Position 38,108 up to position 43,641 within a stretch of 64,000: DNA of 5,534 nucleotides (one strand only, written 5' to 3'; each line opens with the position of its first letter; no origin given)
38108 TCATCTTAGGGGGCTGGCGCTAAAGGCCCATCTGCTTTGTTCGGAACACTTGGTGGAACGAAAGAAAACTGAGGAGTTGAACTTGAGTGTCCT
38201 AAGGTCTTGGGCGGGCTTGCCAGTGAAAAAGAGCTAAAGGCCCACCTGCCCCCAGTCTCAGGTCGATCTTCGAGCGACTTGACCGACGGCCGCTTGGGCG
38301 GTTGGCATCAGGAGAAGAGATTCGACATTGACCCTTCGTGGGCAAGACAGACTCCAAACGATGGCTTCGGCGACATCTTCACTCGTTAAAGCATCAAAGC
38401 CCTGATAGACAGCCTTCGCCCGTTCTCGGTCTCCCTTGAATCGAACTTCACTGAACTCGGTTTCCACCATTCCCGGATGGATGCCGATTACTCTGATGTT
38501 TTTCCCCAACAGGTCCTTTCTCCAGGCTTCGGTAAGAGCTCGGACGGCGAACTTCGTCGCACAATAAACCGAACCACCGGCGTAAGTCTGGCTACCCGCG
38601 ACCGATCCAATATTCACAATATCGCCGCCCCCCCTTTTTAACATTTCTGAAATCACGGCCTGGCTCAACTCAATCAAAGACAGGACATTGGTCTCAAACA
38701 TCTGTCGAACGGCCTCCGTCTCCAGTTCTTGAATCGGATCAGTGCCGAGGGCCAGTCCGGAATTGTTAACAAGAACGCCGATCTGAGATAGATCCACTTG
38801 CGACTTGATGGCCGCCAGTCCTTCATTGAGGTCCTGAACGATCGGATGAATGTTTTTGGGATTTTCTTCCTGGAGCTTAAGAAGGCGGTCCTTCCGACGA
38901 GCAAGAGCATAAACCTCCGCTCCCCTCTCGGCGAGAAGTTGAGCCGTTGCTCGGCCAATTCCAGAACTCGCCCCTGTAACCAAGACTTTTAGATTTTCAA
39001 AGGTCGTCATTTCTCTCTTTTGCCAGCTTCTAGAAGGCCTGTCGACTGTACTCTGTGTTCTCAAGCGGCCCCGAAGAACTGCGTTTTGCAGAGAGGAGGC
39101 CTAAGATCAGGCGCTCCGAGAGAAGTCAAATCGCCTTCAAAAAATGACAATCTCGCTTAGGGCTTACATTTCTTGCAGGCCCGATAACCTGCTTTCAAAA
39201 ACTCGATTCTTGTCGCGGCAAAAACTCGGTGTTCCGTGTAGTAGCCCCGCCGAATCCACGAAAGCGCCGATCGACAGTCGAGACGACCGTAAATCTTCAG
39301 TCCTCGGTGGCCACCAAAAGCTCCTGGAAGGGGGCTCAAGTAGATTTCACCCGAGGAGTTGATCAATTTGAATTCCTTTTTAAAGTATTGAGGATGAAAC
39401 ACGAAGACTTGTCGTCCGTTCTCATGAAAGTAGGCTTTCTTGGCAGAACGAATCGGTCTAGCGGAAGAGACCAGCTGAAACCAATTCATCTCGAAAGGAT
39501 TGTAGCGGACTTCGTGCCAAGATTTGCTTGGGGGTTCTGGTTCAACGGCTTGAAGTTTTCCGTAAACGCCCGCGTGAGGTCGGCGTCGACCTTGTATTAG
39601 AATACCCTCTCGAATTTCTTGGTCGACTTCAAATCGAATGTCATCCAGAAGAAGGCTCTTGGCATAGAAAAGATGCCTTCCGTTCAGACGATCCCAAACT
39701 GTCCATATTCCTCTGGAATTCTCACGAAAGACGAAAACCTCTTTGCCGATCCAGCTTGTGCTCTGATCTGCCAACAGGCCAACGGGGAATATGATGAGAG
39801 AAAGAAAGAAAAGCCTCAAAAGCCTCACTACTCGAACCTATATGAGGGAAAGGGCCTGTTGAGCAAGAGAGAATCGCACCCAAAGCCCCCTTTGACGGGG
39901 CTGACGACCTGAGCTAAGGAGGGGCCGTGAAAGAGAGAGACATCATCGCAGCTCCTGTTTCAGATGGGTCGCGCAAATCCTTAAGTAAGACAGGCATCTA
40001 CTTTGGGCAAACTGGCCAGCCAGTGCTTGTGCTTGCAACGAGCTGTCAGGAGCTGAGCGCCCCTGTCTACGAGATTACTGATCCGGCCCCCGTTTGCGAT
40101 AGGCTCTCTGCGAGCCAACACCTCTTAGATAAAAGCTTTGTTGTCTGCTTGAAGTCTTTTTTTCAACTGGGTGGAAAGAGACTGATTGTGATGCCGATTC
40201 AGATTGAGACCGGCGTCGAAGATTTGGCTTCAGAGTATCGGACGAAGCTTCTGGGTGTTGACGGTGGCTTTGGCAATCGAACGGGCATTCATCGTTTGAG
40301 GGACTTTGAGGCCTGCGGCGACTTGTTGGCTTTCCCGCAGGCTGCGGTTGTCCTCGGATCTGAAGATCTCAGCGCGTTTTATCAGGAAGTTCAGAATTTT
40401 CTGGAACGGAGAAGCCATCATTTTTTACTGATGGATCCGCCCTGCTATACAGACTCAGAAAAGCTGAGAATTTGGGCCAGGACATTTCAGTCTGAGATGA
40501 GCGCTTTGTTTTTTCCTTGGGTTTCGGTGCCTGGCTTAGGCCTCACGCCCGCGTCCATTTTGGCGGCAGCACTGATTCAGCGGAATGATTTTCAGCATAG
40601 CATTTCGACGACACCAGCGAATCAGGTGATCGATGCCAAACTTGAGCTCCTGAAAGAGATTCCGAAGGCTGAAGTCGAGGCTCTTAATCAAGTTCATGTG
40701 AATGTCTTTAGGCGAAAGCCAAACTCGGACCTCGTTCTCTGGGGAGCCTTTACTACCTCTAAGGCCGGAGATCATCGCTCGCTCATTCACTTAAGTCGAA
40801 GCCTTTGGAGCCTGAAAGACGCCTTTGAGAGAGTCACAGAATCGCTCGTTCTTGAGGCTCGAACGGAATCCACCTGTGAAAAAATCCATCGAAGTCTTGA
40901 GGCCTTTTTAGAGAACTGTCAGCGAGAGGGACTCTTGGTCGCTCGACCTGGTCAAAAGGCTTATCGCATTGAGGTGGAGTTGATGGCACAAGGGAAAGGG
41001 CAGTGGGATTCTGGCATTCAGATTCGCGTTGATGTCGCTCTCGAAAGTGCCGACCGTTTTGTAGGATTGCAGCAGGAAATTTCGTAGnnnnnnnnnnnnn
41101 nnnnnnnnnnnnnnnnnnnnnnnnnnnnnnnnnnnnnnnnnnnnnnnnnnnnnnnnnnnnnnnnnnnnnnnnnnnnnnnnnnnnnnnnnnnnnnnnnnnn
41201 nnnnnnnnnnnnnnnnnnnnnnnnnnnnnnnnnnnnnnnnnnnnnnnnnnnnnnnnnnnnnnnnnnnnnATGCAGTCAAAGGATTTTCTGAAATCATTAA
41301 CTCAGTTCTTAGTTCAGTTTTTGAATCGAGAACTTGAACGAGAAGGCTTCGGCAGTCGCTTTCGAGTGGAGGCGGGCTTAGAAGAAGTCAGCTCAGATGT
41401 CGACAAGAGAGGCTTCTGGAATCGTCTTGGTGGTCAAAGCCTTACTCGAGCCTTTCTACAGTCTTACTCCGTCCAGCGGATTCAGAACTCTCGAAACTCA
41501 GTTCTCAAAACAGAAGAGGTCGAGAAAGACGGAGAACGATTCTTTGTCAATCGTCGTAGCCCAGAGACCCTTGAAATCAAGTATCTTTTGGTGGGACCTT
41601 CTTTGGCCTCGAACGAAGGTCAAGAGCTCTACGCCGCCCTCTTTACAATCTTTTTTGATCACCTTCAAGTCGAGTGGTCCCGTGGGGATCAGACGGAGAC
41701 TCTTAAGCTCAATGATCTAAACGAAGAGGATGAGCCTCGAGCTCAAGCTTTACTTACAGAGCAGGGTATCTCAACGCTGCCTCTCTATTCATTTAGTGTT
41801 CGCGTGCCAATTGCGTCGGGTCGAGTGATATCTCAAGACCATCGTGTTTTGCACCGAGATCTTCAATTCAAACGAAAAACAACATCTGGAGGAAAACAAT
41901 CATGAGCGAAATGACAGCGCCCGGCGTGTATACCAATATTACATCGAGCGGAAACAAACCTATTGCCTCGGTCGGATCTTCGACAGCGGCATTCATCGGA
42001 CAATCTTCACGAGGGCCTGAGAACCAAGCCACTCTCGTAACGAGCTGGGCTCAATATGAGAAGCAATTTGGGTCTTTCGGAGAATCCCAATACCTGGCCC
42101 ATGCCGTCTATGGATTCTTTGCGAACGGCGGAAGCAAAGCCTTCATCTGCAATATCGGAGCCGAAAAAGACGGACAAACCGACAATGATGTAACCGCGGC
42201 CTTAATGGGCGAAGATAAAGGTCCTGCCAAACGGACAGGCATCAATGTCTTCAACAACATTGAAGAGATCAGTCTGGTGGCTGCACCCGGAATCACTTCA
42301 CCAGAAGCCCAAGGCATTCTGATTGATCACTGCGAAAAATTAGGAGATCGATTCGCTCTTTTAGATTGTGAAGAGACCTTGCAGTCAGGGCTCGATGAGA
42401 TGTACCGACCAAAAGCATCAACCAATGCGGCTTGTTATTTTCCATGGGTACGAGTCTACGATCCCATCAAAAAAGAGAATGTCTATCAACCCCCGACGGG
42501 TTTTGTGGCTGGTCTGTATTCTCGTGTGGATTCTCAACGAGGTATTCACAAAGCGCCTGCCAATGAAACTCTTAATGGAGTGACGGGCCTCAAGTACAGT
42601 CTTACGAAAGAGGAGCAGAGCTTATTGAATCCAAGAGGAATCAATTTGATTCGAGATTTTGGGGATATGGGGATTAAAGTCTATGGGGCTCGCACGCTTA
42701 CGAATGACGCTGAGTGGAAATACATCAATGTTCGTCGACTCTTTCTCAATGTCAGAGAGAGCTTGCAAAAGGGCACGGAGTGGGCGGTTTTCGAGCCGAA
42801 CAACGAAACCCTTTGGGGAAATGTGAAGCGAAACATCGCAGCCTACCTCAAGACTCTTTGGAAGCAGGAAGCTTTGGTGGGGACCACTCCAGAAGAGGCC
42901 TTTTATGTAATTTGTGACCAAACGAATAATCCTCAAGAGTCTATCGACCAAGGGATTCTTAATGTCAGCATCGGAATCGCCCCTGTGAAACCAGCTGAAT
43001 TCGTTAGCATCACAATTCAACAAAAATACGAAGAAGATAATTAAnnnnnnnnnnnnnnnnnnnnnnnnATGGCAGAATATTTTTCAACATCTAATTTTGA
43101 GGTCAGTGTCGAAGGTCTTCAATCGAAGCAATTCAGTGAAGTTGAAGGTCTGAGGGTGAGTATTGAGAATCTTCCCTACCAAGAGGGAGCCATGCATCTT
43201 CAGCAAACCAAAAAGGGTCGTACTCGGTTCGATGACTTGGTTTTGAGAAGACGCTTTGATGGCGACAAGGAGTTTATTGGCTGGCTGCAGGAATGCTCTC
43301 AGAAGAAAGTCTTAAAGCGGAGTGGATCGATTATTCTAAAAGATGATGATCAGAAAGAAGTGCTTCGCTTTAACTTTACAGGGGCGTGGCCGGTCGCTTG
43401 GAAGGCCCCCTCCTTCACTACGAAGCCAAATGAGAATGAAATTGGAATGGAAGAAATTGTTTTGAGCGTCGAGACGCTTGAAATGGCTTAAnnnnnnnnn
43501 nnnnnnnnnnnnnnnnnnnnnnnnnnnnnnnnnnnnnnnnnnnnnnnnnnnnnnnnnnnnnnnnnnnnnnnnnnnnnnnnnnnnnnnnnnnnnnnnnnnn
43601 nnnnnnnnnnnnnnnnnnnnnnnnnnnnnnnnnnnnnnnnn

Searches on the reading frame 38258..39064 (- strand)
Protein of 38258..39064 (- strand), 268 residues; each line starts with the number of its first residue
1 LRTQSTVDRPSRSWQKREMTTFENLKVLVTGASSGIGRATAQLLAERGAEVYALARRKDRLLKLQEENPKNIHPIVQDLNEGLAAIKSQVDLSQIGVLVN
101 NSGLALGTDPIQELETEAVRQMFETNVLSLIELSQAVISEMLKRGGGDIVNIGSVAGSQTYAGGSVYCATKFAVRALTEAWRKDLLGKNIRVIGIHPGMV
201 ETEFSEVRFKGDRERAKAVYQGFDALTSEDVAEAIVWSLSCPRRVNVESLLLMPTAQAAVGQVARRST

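Call 16: search_protein_families(library=pfam, proteins=[window:38258-39064:-], max_evalue=0.01)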
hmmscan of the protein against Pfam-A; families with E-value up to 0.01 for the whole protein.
window:38258-39064:- (268 aa): 6 families
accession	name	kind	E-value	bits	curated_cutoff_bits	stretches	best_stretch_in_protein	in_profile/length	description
PF00106.31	adh_short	-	3.4e-49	167.4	26.6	1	27-207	3-189/195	short chain dehydrogenase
PF13561.12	adh_short_C2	-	1.6e-30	106.9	27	1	31-237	1-215/236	Enoyl-(Acyl carrier protein) reductase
PF08659.16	KR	-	6.6e-08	33.1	22.6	1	27-183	3-165/180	KR domain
PF01370.27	Epimerase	-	5.8e-06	26.3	20.9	1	27-184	1-159/240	NAD dependent epimerase/dehydratase family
PF13460.12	NAD_binding_10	-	0.00015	22.1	27.2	1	31-88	1-56/184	NAD(P)H-binding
PF02882.25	THF_DHG_CYH_C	-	0.00051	19.8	27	0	18-61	30-73/160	Tetrahydrofolate dehydrogenase/cyclohydrolase, NAD(P)-binding domain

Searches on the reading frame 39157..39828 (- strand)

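Call 16: search_protein_families(library=pfam, proteins=[window:39157-39828:-], max_evalue=0.01)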
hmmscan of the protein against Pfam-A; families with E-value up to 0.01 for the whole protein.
window:39157-39828:- (223 aa): 2 families
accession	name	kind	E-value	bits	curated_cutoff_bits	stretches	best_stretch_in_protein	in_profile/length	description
PF25735.1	Phage_L5_gp82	-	5.7e-16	58.9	27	1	28-139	5-117/120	Mycobacterium phage L5 gene 82 protein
PF02805.21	Ada_Zn_binding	-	8.4e-05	22.9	23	1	173-223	20-64/65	Metal binding domain of Ada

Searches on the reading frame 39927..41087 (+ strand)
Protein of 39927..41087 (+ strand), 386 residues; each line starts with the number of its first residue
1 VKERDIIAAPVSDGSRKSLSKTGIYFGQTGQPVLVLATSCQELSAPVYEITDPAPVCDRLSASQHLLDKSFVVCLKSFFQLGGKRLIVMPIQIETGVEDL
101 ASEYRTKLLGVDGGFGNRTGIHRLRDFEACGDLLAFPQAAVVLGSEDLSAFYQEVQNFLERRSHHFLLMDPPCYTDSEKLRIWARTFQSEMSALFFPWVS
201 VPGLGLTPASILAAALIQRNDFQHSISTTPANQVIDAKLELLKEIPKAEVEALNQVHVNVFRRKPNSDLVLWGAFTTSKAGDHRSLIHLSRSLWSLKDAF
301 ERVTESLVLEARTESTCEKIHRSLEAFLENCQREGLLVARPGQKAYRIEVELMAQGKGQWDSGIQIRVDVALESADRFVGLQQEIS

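Call 5: search_protein_families(library=pfam, proteins=[window:39927-41087:+], max_evalue=0.1)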
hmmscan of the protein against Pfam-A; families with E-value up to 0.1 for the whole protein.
window:39927-41087:+ (386 aa): 2 families
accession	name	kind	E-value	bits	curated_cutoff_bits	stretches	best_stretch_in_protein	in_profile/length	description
PF04984.19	Phage_sheath_1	-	2.6e-08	34.3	31.4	1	150-277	34-168/168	Phage tail sheath protein subtilisin-like domain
PF04282.18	DUF438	-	0.0045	17.3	25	1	219-263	18-63/67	Family of unknown function (DUF438)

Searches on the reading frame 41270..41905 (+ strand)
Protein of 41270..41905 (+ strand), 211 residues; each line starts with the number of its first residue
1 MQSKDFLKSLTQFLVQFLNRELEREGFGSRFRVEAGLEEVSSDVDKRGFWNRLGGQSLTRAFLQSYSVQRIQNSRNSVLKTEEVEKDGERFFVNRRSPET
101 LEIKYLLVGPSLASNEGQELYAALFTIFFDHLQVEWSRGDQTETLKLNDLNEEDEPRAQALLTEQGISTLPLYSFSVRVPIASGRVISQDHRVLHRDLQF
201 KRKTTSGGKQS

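Call 5: search_protein_families(library=pfam, proteins=[window:41270-41905:+], max_evalue=0.1)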
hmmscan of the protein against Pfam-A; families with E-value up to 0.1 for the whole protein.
window:41270-41905:+ (211 aa): 1 family
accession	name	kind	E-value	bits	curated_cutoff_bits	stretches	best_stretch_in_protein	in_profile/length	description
PF02541.22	Ppx-GppA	-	0.029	14.3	27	1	31-96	166-230/285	Ppx/GppA phosphatase family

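Call 82: search_protein_families(library=phrogs, proteins=[window:41270-41905:+], max_evalue=0.01)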
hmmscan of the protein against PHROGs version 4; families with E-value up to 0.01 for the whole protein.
window:41270-41905:+ (211 aa): 0 families

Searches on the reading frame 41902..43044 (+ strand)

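Call 5: search_protein_families(library=pfam, proteins=[window:41902-43044:+], max_evalue=0.1)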
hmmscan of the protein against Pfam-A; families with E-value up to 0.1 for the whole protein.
window:41902-43044:+ (380 aa): 2 families
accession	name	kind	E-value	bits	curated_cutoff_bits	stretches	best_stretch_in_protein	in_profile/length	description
PF17482.7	Phage_sheath_1C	-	8e-18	64.8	26.9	1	268-374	2-103/104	Phage tail sheath C-terminal domain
PF04984.19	Phage_sheath_1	-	9.9e-14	51.9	31.4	1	147-266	51-168/168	Phage tail sheath protein subtilisin-like domain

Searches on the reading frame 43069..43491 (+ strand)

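Call 16: search_protein_families(library=pfam, proteins=[window:43069-43491:+], max_evalue=0.01)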
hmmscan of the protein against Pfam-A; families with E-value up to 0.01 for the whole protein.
window:43069-43491:+ (140 aa): 1 family
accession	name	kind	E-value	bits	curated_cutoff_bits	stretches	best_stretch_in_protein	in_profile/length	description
PF06841.18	Phage_T4_gp19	-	5.8e-26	91.3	28.2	1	7-138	2-134/134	T4-like virus tail tube protein gp19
